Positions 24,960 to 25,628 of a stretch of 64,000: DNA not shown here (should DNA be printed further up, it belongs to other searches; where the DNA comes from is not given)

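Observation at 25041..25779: Cys-rich ArsR-type sensor with a textbook promoter inside ATCGAT palindromes, followed by a 54-aa Cys16 metallothionein-like ORF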

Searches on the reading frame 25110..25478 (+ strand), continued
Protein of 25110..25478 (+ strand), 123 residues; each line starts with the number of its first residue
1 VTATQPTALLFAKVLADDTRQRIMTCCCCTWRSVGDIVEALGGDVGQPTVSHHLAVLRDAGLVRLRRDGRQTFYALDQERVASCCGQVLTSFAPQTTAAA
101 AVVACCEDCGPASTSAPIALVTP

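Call 36: search_protein_families(library=ncbifam, proteins=[L124:4425-5228:+, L001:6378-7175:+, L086:3539-4174:+, L086:4174-4560:+, L124:2443-2763:+, L124:3367-4404:+, L001:7236-7631:+], max_evalue=0.00001)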
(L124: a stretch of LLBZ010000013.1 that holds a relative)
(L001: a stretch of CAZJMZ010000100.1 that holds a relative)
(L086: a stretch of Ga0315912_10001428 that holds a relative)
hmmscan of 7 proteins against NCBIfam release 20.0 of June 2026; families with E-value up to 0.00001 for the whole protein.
L124:4425-5228:+ (268 aa): 44 families (the best 25 are shown)
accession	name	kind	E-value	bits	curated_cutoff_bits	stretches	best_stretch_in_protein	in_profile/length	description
NF008823.0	PRK11873.1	subfamily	4.2e-92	308.5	263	1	6-267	5-268/272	arsenite methyltransferase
NF041537.1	ArsM_AhpD_UU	exception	6e-54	183.1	510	1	8-222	13-227/345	arsenite methyltransferase/AhpD domain selenoprotein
NF047649.1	MTase_UXPK_star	exception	3.3e-53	180.5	460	1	8-223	13-229/283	methyltransferase/UXPK-star double selenoprotein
NF041536.1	ArsM_DUF2284_UU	exception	7.7e-52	176.1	575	1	40-222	45-227/459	arsenite methyltransferase/DUF2284 domain selenoprotein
NF040538.1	methyl_ArsM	equivalog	3.1e-47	161.5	500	2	136-223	167-256/356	arsinothricin biosynthesis methyltransferase ArsM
NF038099.1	AsSugarArsM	exception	1.8e-31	109.5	400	1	27-223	16-219/321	arsenosugar biosynthesis arsenite methyltransferase ArsM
NF040539.1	AST_met_ArsM_2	exception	1.5e-29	103.7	240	1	73-235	58-223/262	putative arsinothricin biosynthesis methyltransferase ArsM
NF045667.1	MTase_DVU1556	equivalog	9.7e-26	90.5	155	1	64-219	15-162/213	DVU_1556 family methyltransferase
NF001244.0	PRK00216.1-5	equivalog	8.9e-18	64.4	216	1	67-180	44-158/236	bifunctional demethylmenaquinone methyltransferase/2-methoxy-6-polyprenyl-1,4-benzoquinol methylase UbiE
TIGR02072.1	BioC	equivalog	1.1e-16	61.4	184.95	1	73-181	36-138/244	malonyl-ACP O-methyltransferase BioC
TIGR01934.1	MenG_MenH_UbiE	subfamily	4e-16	59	158.35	1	67-180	35-146/223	ubiquinone/menaquinone biosynthesis methyltransferase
TIGR02752.1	MenG_heptapren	equivalog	1.2e-15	57.7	419.85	1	67-176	41-150/231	demethylmenaquinone methyltransferase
NF001240.0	PRK00216.1-1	equivalog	1.5e-15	57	378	1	64-178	56-171/251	bifunctional demethylmenaquinone methyltransferase/2-methoxy-6-polyprenyl-1,4-benzoquinol methylase UbiE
NF001243.0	PRK00216.1-4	equivalog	2.4e-15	56.5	235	1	68-175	44-151/237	demethylmenaquinone methyltransferase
NF043040.1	corrin_prot_MT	hypoth_equivalog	6.4e-15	55.2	180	1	67-181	37-153/216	corrinoid protein-associated methyltransferase CpaM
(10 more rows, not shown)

L001:6378-7175:+ (266 aa): 44 families (the best 25 are shown)
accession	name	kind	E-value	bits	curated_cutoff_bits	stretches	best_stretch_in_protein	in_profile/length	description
NF008823.0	PRK11873.1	subfamily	1.3e-92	310.2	263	1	3-266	3-268/272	arsenite methyltransferase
NF041537.1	ArsM_AhpD_UU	exception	1.4e-53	181.9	510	1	6-220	12-226/345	arsenite methyltransferase/AhpD domain selenoprotein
NF047649.1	MTase_UXPK_star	exception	3.4e-52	177.2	460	1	6-222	12-229/283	methyltransferase/UXPK-star double selenoprotein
NF041536.1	ArsM_DUF2284_UU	exception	1.6e-49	168.5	575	1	36-221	42-227/459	arsenite methyltransferase/DUF2284 domain selenoprotein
NF040538.1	methyl_ArsM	equivalog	1.6e-46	159.2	500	2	135-222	167-256/356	arsinothricin biosynthesis methyltransferase ArsM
NF038099.1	AsSugarArsM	exception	3.6e-32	111.8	400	1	19-221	9-218/321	arsenosugar biosynthesis arsenite methyltransferase ArsM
NF040539.1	AST_met_ArsM_2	exception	5.3e-31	108.4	240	1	72-235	58-224/262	putative arsinothricin biosynthesis methyltransferase ArsM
NF045667.1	MTase_DVU1556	equivalog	1.9e-27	96.1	155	1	63-218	15-162/213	DVU_1556 family methyltransferase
NF001244.0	PRK00216.1-5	equivalog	1.9e-18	66.6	216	1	66-178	44-157/236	bifunctional demethylmenaquinone methyltransferase/2-methoxy-6-polyprenyl-1,4-benzoquinol methylase UbiE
TIGR01934.1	MenG_MenH_UbiE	subfamily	4.5e-17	62.1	158.35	1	68-179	37-146/223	ubiquinone/menaquinone biosynthesis methyltransferase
NF043040.1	corrin_prot_MT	hypoth_equivalog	3.2e-16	59.4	180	1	68-190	39-163/216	corrinoid protein-associated methyltransferase CpaM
TIGR02072.1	BioC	equivalog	3.8e-16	59.6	184.95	1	72-179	36-137/244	malonyl-ACP O-methyltransferase BioC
NF001243.0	PRK00216.1-4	equivalog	7.3e-16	58.2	235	1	68-175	45-152/237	demethylmenaquinone methyltransferase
TIGR02752.1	MenG_heptapren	equivalog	1.5e-15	57.3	419.85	1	68-176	43-151/231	demethylmenaquinone methyltransferase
NF052510.1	methyltran_MpqE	exception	4.4e-15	55.7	335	1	65-174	41-151/234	methyl-plastoquinone biosynthesis methyltransferase MpqE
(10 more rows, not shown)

L086:3539-4174:+ (212 aa): 27 families (the best 25 are shown)
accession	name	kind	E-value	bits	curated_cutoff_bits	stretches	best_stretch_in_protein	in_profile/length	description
NF045667.1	MTase_DVU1556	equivalog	3e-22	79.2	155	1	28-174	11-160/213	DVU_1556 family methyltransferase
TIGR01934.1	MenG_MenH_UbiE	subfamily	1.2e-18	67.3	158.35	1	8-150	5-153/223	ubiquinone/menaquinone biosynthesis methyltransferase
NF001244.0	PRK00216.1-5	equivalog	1.1e-17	64.1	216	1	8-151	14-166/236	bifunctional demethylmenaquinone methyltransferase/2-methoxy-6-polyprenyl-1,4-benzoquinol methylase UbiE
NF008823.0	PRK11873.1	subfamily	3.1e-17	62.9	263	1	33-145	71-188/272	arsenite methyltransferase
TIGR02072.1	BioC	equivalog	2.4e-16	60.3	184.95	1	40-150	35-145/244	malonyl-ACP O-methyltransferase BioC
NF041537.1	ArsM_AhpD_UU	exception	3.4e-15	55.7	510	1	40-165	77-208/345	arsenite methyltransferase/AhpD domain selenoprotein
NF047649.1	MTase_UXPK_star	exception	6.8e-15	54.8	460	1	36-141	74-184/283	methyltransferase/UXPK-star double selenoprotein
NF043040.1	corrin_prot_MT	hypoth_equivalog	2.7e-14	53.1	180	1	31-149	33-158/216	corrinoid protein-associated methyltransferase CpaM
NF001241.0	PRK00216.1-2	equivalog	4e-14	52.8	327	1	20-147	32-156/231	demethylmenaquinone methyltransferase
NF041536.1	ArsM_DUF2284_UU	exception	9.9e-14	50.5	575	1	40-168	77-211/459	arsenite methyltransferase/DUF2284 domain selenoprotein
NF001243.0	PRK00216.1-4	equivalog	6.3e-13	48.6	235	1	10-140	15-154/237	demethylmenaquinone methyltransferase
NF001240.0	PRK00216.1-1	equivalog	8.4e-12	44.7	378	1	11-141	32-171/251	bifunctional demethylmenaquinone methyltransferase/2-methoxy-6-polyprenyl-1,4-benzoquinol methylase UbiE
TIGR02752.1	MenG_heptapren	equivalog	1.3e-11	44.5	419.85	1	27-140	33-152/231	demethylmenaquinone methyltransferase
NF052510.1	methyltran_MpqE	exception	5.8e-11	42.2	335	1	28-150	35-163/234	methyl-plastoquinone biosynthesis methyltransferase MpqE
NF007610.0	PRK10258.1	equivalog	3.1e-10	39.8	342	1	36-143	39-143/251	malonyl-ACP O-methyltransferase BioC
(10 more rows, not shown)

L086:4174-4560:+ (129 aa): 3 families
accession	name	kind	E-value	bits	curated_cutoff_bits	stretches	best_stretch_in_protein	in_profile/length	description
NF010053.0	PRK13530.1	subfamily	2.5e-38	131.4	215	1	5-124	7-128/133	arsenate reductase (thioredoxin)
TIGR02691.1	arsC_pI258_fam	equivalog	1.9e-34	118.7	174.3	1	6-122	3-127/129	arsenate reductase (thioredoxin)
TIGR02689.1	ars_reduc_gluta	equivalog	6.5e-24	84.5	157.6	1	3-121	2-122/126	arsenate reductase, glutathione/glutaredoxin type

L124:2443-2763:+ (107 aa): 0 families

L124:3367-4404:+ (346 aa): 2 families
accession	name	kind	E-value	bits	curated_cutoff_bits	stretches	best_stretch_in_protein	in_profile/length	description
NF033936.1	CuZnOut_SO0444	equivalog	1.3e-25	90.3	300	1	21-345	10-313/351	SO_0444 family Cu/Zn efflux transporter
NF040736.1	efflux_SaoE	equivalog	1.8e-21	76.8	325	2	13-136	10-133/352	efflux transporter SaoE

L001:7236-7631:+ (132 aa): 3 families
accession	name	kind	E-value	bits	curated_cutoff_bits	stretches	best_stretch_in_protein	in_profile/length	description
NF010053.0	PRK13530.1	subfamily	4.3e-31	108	215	1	2-125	3-125/133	arsenate reductase (thioredoxin)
TIGR02691.1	arsC_pI258_fam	equivalog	4.1e-29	101.4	174.3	1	5-125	1-126/129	arsenate reductase (thioredoxin)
TIGR02689.1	ars_reduc_gluta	equivalog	6.2e-19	68.4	157.6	1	4-128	2-125/126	arsenate reductase, glutathione/glutaredoxin type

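Call 44: list_cluster_members(proteins=[window:25110-25478:+, window:25615-25776:+, window:25516-25776:+, window:23755-25002:+])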
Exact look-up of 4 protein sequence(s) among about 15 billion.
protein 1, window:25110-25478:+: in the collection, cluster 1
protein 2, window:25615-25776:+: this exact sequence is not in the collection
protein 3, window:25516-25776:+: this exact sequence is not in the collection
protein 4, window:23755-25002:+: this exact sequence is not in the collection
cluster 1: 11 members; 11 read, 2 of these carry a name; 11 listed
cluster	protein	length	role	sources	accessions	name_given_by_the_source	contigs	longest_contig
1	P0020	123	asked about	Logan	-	-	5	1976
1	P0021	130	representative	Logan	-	-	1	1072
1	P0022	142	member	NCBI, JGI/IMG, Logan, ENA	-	DNA-binding transcriptional ArsR family regulator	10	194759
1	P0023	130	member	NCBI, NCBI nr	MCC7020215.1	MAG: winged helix-turn-helix transcriptional regulator [Ardenticatenales bacterium] | winged helix-turn-helix transcriptional regulator [Ardenticatenales bacterium]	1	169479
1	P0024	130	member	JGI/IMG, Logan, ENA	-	-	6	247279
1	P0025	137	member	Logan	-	-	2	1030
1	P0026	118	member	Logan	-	-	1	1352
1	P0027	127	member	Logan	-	-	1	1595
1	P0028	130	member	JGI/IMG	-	-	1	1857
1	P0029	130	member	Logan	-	-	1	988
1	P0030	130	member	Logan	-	-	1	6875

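Call 61: find_encoding_contigs(protein=P0022, flank=2500, max_places=4)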
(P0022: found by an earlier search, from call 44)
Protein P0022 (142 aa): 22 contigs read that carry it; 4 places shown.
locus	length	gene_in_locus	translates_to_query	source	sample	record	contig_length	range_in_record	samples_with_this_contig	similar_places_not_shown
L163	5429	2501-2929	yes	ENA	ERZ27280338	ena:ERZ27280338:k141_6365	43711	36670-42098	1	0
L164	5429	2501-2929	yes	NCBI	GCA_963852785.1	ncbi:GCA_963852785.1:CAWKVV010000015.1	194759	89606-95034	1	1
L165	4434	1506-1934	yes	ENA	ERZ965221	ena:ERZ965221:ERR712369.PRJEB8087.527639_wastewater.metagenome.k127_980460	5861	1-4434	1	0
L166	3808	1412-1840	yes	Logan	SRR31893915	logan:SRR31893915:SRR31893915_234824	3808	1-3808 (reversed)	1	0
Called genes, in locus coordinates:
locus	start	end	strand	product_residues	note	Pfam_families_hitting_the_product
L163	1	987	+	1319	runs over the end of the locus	-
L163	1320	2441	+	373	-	-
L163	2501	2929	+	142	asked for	PF01022:HTH_5, PF12840:HTH_20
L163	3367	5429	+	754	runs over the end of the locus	PF02518:HATPase_c, PF00204:DNA_gyraseB, PF01751:Toprim, PF00986:DNA_gyraseB_C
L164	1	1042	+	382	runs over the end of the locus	PF13011:LZ_Tnp_IS481, PF13384:HTH_23, PF13518:HTH_28, PF13551:HTH_29 (weak), PF13565:HTH_32, PF00665:rve, PF13683:rve_3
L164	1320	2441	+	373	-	-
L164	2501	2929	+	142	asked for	PF01022:HTH_5, PF12840:HTH_20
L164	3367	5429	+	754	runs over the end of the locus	PF02518:HATPase_c, PF00204:DNA_gyraseB, PF01751:Toprim, PF00986:DNA_gyraseB_C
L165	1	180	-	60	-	?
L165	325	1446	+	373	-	-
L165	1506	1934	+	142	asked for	PF01022:HTH_5, PF12840:HTH_20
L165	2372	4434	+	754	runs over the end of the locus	PF02518:HATPase_c, PF00204:DNA_gyraseB, PF01751:Toprim, PF00986:DNA_gyraseB_C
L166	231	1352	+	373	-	PF02129:Peptidase_S15, PF01738:DLH (weak), PF20434:BD-FAE (faint), PF00561:Abhydrolase_1 (weak), PF12146:Hydrolase_4, PF12697:Abhydrolase_6, PF00326:Peptidase_S9, PF02230:Abhydrolase_2 (faint)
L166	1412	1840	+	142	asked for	PF01022:HTH_5, PF12840:HTH_20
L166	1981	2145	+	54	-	-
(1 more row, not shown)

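Call 62: find_encoding_contigs(protein=P0024, flank=2500, max_places=4)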
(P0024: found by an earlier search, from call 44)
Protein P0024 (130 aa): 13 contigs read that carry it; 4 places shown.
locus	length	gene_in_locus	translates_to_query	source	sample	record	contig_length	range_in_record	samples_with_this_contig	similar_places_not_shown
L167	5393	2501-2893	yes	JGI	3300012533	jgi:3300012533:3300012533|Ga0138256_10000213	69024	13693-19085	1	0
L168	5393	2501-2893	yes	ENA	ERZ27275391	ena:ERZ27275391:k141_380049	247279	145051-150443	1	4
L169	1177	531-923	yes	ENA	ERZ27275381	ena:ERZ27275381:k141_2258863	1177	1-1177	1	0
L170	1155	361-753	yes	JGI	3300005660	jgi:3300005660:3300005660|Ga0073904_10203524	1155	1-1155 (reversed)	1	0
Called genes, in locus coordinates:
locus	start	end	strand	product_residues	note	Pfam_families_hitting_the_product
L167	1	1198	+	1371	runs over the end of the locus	-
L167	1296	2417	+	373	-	PF02129:Peptidase_S15, PF01738:DLH (weak), PF20434:BD-FAE (faint), PF00561:Abhydrolase_1 (weak), PF12146:Hydrolase_4, PF12697:Abhydrolase_6, PF00326:Peptidase_S9, PF00326:Peptidase_S9 (weak), +1 more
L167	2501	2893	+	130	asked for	PF01022:HTH_5, PF12840:HTH_20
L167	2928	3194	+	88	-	-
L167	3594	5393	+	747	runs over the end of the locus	PF02518:HATPase_c, PF00204:DNA_gyraseB, PF01751:Toprim, PF00986:DNA_gyraseB_C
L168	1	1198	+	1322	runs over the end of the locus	PF17936:Big_6 (faint)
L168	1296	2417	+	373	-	PF02129:Peptidase_S15, PF01738:DLH (weak), PF20434:BD-FAE (faint), PF00561:Abhydrolase_1 (weak), PF12146:Hydrolase_4, PF12697:Abhydrolase_6, PF00326:Peptidase_S9, PF00326:Peptidase_S9 (weak), +1 more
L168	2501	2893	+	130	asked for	PF01022:HTH_5, PF12840:HTH_20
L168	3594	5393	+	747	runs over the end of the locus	PF02518:HATPase_c, PF00204:DNA_gyraseB, PF01751:Toprim, PF00986:DNA_gyraseB_C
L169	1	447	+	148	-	?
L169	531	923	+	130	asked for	PF01022:HTH_5, PF12840:HTH_20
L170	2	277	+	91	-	?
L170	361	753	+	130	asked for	PF01022:HTH_5, PF12840:HTH_20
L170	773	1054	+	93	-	-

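Call 79: search_protein_families(library=ncbifam, proteins=[L052:3776-4255:-, L052:2792-3763:-, L052:1224-2606:-, L052:501-1175:-, L052:5046-5801:+, L052:5878-6252:+], max_evalue=1e-10)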
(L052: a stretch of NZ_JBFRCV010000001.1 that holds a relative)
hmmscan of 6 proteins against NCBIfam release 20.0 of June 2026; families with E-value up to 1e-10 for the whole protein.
L052:3776-4255:- (160 aa): 3 families
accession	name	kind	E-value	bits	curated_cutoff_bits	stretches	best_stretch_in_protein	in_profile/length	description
TIGR02689.1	ars_reduc_gluta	equivalog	1.5e-28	99.5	157.6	1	31-152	3-126/126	arsenate reductase, glutathione/glutaredoxin type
NF010053.0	PRK13530.1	subfamily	3.8e-24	85.5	215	1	27-151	2-128/133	arsenate reductase (thioredoxin)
TIGR02691.1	arsC_pI258_fam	equivalog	1.3e-23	83.7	174.3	1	31-151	1-129/129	arsenate reductase (thioredoxin)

L052:2792-3763:- (324 aa): 15 families
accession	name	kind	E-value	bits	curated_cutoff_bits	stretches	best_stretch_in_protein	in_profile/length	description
TIGR01292.1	TRX_reduct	equivalog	6.1e-116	386.4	343.45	1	4-304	2-300/300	thioredoxin-disulfide reductase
NF007614.0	PRK10262.1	equivalog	1.3e-89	300.5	644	1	4-310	8-320/321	thioredoxin-disulfide reductase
TIGR03143.1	AhpF_homolog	hypoth_equivalog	1.6e-83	281.2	687.65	1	5-317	7-321/555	putative alkyl hydroperoxide reductase F subunit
TIGR03140.1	AhpF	equivalog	1.5e-69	234.9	502.9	1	4-303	214-511/515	alkyl hydroperoxide reductase subunit F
TIGR01350.1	lipoamide_DH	equivalog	9.7e-24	83.9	408.8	1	94-297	121-326/461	dihydrolipoyl dehydrogenase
TIGR04018.1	Bthiol_YpdA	hypoth_equivalog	4.4e-20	71.7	339.9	1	78-278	89-288/316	YpdA family putative bacillithiol disulfide reductase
TIGR02053.1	MerA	equivalog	7.9e-16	58.1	454.45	1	92-300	117-328/465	mercury(II) reductase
NF009410.0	PRK12771.1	subfamily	1.6e-15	56.7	516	1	144-308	268-449/566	NAD(P)-binding protein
NF005883.0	PRK07845.1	equivalog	1.2e-12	47.6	479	0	94-281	126-316/466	NAD(P)H-quinone dehydrogenase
NF004776.0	PRK06116.1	equivalog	2.7e-12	46.5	480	1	98-281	126-307/450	glutathione-disulfide reductase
NF004947.0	PRK06292.2-5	equivalog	3.1e-12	46.1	592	1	96-279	124-310/474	dihydrolipoyl dehydrogenase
NF005884.0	PRK07846.1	equivalog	6e-12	44.9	501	1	90-280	117-305/454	mycothione reductase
NF003585.0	PRK05249.1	equivalog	7.1e-12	44.7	465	0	98-281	133-315/464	Si-specific NAD(P)(+) transhydrogenase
NF041853.1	hythiocyan_redase_MerA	equivalog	2e-11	43.4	650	0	144-278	160-294/440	hypothiocyanous acid reductase MerA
NF009454.0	PRK12814.1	equivalog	4.1e-11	42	916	0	3-306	194-502/657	putative NADPH-dependent glutamate synthase small subunit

L052:1224-2606:- (461 aa): 2 families
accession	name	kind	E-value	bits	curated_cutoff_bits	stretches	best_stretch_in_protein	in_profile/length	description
NF040505.1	ArsO_flavin_mono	equivalog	1.2e-15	57.9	425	0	9-223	3-184/346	ArsO family NAD(P)H-dependent flavin-containing monooxygenase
TIGR04018.1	Bthiol_YpdA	hypoth_equivalog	1.5e-11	43.7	339.9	0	9-55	2-48/316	YpdA family putative bacillithiol disulfide reductase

L052:501-1175:- (225 aa): 4 families
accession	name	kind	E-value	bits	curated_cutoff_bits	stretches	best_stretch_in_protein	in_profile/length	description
TIGR02689.1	ars_reduc_gluta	equivalog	2.2e-22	79.6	157.6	1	88-208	3-125/126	arsenate reductase, glutathione/glutaredoxin type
NF010053.0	PRK13530.1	subfamily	1.7e-17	64.1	215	1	88-209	6-129/133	arsenate reductase (thioredoxin)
TIGR02691.1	arsC_pI258_fam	equivalog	6.8e-17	61.9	174.3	1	88-208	1-129/129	arsenate reductase (thioredoxin)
NF046112.1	MSMEG_6209_Nter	domain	1.3e-11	44.7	25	1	16-71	3-56/56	three-helix bundle dimerization domain-containing protein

L052:5046-5801:+ (252 aa): 2 families
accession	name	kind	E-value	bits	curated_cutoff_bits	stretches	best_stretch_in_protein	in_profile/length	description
TIGR00861.1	MIP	subfamily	1.6e-20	73.8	171.25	1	20-181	1-177/224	MIP family channel protein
NF003838.0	PRK05420.1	equivalog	1.3e-13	51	256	0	16-119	3-99/231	aquaporin Z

L052:5878-6252:+ (125 aa): 5 families
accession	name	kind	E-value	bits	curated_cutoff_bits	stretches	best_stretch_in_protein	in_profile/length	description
NF033788.1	HTH_metalloreg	subfamily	4.4e-28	96.9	55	1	42-117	2-75/77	metalloregulator ArsR/SmtB family transcription factor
NF041413.1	ArsR_Rv2640c_fam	equivalog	7.4e-24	84.4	155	1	19-120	10-111/118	Rv2640c family ArsR-like transcriptional regulator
NF007528.0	PRK10141.1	subfamily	1.4e-14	53.9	97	1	44-113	9-76/117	metalloregulator ArsR/SmtB family transcription factor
NF033789.1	repress_SdpR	subfamily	2.8e-14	52.8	100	1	44-122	1-76/79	autorepressor SdpR family transcription factor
NF045707.1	Dbac_1936_reg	equivalog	3.2e-14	52.8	115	1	36-111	2-74/99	ArsR/SmtB-type metalloregulator TsoR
